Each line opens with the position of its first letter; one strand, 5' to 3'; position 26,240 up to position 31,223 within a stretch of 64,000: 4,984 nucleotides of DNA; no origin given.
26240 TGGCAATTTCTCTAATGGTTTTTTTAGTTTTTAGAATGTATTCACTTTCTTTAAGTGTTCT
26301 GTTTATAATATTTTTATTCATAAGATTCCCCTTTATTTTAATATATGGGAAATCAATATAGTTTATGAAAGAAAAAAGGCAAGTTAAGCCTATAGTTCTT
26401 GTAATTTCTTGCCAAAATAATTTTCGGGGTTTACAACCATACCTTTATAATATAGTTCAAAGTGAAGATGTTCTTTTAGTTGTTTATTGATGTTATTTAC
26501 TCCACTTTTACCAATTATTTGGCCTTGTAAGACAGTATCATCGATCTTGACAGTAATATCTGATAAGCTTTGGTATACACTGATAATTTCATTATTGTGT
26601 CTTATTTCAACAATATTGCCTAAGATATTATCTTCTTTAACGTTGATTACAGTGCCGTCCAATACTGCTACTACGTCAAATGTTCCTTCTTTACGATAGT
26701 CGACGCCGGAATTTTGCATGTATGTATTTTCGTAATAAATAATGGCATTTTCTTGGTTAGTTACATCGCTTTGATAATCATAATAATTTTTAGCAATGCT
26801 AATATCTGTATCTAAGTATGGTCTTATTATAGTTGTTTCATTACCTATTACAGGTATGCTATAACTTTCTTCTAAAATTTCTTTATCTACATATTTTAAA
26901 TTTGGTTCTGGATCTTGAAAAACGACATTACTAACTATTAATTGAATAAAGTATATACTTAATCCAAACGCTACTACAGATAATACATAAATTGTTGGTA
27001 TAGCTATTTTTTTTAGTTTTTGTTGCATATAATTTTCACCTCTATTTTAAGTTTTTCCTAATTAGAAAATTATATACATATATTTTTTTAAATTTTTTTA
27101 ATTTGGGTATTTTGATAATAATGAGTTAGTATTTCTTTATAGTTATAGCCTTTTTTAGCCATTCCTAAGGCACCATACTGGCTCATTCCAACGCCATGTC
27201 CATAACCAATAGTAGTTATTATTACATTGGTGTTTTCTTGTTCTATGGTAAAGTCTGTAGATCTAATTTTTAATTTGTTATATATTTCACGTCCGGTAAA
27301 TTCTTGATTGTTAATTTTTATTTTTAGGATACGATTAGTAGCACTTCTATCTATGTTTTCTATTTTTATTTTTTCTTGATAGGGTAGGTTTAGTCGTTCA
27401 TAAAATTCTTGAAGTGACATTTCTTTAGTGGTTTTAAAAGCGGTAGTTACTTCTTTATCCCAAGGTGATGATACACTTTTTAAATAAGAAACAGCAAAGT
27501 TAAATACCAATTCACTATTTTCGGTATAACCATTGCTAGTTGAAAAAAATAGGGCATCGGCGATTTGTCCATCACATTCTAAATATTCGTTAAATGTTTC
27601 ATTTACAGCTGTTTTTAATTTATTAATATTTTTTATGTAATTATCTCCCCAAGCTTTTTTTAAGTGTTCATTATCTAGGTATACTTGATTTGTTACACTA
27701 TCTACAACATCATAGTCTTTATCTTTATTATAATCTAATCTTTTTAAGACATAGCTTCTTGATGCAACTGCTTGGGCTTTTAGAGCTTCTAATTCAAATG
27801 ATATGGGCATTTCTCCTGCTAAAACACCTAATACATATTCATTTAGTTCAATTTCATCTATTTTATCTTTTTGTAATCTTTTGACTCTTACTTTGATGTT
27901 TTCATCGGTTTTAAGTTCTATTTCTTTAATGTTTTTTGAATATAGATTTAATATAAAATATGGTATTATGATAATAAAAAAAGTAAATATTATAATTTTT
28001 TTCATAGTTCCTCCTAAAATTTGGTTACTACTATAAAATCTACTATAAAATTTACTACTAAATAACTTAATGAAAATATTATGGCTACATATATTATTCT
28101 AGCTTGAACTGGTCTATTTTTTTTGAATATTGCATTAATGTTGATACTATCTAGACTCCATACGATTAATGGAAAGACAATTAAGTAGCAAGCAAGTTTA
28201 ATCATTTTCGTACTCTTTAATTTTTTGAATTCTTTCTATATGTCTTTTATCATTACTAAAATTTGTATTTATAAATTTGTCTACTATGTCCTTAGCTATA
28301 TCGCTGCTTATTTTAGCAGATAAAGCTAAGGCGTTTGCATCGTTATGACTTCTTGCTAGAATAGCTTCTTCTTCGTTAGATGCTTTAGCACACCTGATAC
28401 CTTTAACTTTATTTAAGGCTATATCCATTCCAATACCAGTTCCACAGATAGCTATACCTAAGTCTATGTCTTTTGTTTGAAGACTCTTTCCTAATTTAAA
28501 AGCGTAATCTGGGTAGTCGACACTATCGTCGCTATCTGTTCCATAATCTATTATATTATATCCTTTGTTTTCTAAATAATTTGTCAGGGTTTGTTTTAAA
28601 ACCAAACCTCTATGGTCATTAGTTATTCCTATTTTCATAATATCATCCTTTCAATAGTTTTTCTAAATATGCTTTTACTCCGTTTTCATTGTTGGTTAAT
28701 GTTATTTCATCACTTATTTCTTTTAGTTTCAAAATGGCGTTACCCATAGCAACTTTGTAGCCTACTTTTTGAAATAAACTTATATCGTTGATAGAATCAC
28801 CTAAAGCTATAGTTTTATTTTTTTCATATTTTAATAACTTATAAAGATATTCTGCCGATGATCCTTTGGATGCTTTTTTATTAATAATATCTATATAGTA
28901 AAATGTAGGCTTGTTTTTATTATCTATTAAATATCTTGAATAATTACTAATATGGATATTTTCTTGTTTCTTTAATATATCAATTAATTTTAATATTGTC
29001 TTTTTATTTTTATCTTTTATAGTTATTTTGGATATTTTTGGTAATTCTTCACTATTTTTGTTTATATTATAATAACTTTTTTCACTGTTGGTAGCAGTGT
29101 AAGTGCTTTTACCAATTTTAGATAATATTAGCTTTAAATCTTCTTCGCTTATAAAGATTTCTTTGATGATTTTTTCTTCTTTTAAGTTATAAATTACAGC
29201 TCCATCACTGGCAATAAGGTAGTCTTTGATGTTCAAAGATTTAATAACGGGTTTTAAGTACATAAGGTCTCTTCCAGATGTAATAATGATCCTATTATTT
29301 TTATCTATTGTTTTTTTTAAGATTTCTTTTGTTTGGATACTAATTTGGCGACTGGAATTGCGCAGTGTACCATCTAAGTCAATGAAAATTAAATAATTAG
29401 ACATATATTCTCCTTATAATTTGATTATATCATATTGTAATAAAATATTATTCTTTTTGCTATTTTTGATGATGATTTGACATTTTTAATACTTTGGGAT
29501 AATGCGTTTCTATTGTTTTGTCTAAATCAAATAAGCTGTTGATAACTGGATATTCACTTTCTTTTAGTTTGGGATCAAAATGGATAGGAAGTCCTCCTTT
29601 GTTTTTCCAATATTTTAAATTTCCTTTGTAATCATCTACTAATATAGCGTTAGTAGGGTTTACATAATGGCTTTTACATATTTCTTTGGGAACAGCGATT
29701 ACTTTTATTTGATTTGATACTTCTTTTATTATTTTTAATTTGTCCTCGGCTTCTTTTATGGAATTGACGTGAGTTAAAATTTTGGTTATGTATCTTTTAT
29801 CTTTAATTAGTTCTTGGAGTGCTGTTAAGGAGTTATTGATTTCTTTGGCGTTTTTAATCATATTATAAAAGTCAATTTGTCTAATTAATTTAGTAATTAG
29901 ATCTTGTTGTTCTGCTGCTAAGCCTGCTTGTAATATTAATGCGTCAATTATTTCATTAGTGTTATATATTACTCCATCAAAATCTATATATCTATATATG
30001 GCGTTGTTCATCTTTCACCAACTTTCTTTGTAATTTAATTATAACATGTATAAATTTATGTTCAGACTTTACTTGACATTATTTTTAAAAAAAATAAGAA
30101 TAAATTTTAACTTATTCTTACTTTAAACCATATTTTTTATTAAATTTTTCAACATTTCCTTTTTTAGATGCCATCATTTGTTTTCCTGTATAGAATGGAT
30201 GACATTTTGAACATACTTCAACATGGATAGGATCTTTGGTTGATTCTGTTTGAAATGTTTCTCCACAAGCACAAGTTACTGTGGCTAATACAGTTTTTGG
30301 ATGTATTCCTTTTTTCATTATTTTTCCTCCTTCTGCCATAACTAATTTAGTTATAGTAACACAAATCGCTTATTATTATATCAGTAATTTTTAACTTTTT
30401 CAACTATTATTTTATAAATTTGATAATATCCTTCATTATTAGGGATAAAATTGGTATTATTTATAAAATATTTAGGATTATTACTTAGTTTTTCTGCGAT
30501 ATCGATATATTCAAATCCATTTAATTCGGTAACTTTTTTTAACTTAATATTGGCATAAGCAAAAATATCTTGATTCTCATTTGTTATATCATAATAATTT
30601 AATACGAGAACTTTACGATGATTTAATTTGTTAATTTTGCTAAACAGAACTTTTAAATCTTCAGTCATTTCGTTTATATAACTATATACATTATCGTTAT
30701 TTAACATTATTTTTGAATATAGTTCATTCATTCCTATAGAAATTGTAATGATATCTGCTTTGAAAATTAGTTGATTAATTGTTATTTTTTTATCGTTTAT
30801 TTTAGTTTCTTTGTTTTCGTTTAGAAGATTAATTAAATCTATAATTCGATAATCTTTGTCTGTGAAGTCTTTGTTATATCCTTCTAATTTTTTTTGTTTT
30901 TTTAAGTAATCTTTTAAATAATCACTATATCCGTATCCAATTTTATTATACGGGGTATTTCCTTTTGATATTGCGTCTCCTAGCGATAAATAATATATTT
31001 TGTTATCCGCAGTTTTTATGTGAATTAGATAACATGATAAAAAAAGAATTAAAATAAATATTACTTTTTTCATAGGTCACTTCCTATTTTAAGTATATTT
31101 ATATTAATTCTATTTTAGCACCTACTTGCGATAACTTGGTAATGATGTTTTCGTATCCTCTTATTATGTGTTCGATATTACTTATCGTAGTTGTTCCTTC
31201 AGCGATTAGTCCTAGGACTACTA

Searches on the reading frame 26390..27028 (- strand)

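Call 85: search_protein_families(library=pfam, proteins=[window:26390-27028:-], max_evalue=0.01)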
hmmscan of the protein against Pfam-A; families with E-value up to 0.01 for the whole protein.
window:26390-27028:- (212 aa): 1 family
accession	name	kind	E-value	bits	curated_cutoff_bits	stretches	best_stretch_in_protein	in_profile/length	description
PF01551.29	Peptidase_M23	-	3.1e-22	79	28.7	1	106-201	3-96/96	Peptidase family M23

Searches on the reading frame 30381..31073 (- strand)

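Call 48: search_protein_families(library=pfam, proteins=[window:30381-31073:-], max_evalue=0.01)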
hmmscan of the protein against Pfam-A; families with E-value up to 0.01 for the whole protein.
window:30381-31073:- (230 aa): 2 families
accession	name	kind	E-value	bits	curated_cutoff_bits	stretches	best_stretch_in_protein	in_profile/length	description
PF00657.28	Lipase_GDSL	-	2.2e-05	25.2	23.6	1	29-165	2-131/208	GDSL-like Lipase/Acylhydrolase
PF13472.12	Lipase_GDSL_2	-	5.8e-05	24.1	32.9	1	31-216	2-176/178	GDSL-like Lipase/Acylhydrolase family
